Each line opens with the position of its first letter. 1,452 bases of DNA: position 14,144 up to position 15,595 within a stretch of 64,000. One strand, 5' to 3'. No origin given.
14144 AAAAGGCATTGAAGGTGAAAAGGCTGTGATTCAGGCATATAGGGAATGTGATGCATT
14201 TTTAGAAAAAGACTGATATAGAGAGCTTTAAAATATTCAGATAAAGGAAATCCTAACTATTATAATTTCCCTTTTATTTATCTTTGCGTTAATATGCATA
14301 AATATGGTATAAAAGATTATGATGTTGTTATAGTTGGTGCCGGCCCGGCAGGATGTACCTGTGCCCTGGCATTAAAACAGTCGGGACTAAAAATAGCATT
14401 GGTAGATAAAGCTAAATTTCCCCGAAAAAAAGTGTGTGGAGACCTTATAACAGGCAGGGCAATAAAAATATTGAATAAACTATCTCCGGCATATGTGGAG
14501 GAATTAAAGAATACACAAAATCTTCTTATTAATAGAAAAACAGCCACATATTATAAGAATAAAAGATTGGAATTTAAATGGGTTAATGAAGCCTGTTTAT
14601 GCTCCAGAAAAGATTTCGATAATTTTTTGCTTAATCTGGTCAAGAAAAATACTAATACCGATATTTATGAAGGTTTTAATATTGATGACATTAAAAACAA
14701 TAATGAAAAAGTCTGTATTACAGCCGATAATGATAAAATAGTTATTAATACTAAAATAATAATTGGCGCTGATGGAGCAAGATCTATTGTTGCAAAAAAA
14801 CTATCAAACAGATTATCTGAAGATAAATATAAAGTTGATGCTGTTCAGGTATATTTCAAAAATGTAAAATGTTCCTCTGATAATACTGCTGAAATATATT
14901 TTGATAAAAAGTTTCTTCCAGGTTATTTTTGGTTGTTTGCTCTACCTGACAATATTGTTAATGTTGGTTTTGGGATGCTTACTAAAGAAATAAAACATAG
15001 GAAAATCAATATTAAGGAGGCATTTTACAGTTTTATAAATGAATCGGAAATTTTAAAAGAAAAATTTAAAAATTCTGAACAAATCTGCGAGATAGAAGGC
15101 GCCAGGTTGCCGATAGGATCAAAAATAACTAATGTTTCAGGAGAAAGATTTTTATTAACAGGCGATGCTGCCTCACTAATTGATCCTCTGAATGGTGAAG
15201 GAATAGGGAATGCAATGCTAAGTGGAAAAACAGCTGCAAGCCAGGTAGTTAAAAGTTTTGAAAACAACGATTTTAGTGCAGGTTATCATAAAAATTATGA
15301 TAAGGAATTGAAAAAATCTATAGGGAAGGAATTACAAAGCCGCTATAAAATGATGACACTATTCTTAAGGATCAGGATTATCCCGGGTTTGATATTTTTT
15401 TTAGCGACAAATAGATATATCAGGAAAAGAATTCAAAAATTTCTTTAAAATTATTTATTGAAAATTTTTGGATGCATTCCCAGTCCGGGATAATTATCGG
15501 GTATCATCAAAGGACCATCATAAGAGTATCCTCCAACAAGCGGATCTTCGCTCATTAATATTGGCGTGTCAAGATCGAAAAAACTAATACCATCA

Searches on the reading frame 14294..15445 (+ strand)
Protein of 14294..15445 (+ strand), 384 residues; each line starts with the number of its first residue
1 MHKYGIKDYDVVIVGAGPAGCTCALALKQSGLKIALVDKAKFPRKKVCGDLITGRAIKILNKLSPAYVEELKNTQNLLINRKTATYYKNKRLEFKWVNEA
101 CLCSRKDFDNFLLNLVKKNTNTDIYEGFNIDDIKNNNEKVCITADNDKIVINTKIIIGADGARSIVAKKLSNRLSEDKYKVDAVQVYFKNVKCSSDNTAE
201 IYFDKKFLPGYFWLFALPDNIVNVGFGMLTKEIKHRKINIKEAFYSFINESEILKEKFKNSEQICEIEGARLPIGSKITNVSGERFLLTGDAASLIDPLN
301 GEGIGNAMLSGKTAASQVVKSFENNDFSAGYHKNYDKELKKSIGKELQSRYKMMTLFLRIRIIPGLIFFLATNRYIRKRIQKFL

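Call 3: search_protein_families(library=pfam, proteins=[window:14294-15445:+], max_evalue=0.01)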
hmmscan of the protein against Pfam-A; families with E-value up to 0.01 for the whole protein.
window:14294-15445:+ (384 aa): 14 families
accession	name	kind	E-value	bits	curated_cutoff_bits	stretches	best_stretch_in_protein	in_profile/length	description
PF01494.25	FAD_binding_3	-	1.7e-18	67.4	22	1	8-308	1-308/349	FAD binding domain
PF07992.20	Pyr_redox_2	-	1e-09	38.7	26.1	1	9-94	1-87/291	Pyridine nucleotide-disulphide oxidoreductase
PF01134.28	GIDA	-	1.6e-08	34.4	22.1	1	10-162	1-150/391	Glucose inhibited division protein A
PF22578.2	GGR_cat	-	3.7e-08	33.6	27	1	183-257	5-74/88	Geranylgeranyl reductase catalytic domain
PF03486.20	HI0933_like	-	5.2e-08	33.1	50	1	10-162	2-164/244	HI0933-like protein Rossmann domain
PF05834.18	Lycopene_cycl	-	8.4e-08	32.1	23.4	1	10-40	1-33/380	Lycopene cyclase protein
PF00890.30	FAD_binding_2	-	9.3e-08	32.1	20.4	1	10-41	1-32/414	FAD binding domain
PF01266.30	DAO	-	5.6e-07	29.8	27.9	1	10-43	1-34/353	FAD dependent oxidoreductase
PF04820.20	Trp_halogenase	-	9e-07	28.5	21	1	10-47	1-42/458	Tryptophan halogenase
PF13738.12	Pyr_redox_3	-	1.3e-06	28.3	30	1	12-41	1-31/305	Pyridine nucleotide-disulphide oxidoreductase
PF12831.13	FAD_oxidored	-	3.3e-06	27.1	27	1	10-42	1-33/416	FAD dependent oxidoreductase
PF01946.23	Thi4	-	1.1e-05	25.2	26.2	1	8-39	17-49/235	Thi4 family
PF13450.12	NAD_binding_8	-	1.2e-05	25.9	21.9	1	13-41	1-29/68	NAD(P)-binding Rossmann-like domain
PF00070.33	Pyr_redox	-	0.00039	21.3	22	1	11-48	2-38/82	Pyridine nucleotide-disulphide oxidoreductase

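Call 4: search_protein_families(library=ncbifam, proteins=[window:14294-15445:+], max_evalue=0.01)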
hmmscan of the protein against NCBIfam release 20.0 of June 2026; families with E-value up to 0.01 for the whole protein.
window:14294-15445:+ (384 aa): 132 families (the best 25 are shown)
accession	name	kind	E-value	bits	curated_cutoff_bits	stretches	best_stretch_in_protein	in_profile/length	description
TIGR02032.1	GG-red-SF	subfamily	3.4e-66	224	158.8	1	9-317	1-296/297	geranylgeranyl reductase family protein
NF041080.1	DGGGPL_reductase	equivalog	8.4e-37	127.1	580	1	9-358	2-350/447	digeranylgeranylglycerophospholipid reductase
NF045655.1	MkRedMenJ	equivalog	1e-34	120.2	700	1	8-333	4-326/406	menaquinone reductase MenJ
NF033113.0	halo_ClmS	equivalog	7.5e-33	113.8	900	1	10-341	4-344/570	chloramphenicol-biosynthetic FADH2-dependent halogenase CmlS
TIGR02023.1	BchP-ChlP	subfamily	1.8e-32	112.8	343.3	1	9-342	1-320/388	geranylgeranyl diphosphate reductase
NF041160.1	DGGPL_Thplmales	equivalog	2.2e-29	102.6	780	1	7-344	2-336/396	digeranylgeranylglycerophospholipid reductase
NF038171.1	maturase_LodB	equivalog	3.7e-28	98.7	400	1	10-343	1-334/361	lysine-epsilon-oxidase maturase LodB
NF008519.0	PRK11445.1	equivalog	5.5e-23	81.8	303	1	7-362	2-341/355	FAD-binding protein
NF041385.1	Dggglyphlred_Halo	equivalog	7.1e-23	80.8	700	1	8-357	4-354/405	digeranylgeranylglycerophospholipid reductase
TIGR01988.1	Ubi-OHases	subfamily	1.4e-22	80.1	224.65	1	10-321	1-315/387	ubiquinone biosynthesis hydroxylase, UbiH/UbiF/VisC/COQ6 family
NF049967.1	QhpG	equivalog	7.2e-21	74.6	240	1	11-321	1-288/423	flavin-dependent monooxygenase QhpG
TIGR01984.1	UbiH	equivalog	3.8e-19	68.8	392.2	1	10-306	1-298/382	2-octaprenyl-6-methoxyphenyl hydroxylase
NF005788.0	PRK07608.1-3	equivalog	1.7e-18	66.6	478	1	8-327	2-322/388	UbiH/UbiF family hydroxylase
NF006461.0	PRK08850.1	equivalog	2.5e-18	65.9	633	1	7-326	3-324/405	FAD-dependent 2-octaprenylphenol hydroxylase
NF038174.1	maturase_GoxB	equivalog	3.9e-18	65.6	400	1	10-354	2-343/358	glycine oxidase maturase GoxB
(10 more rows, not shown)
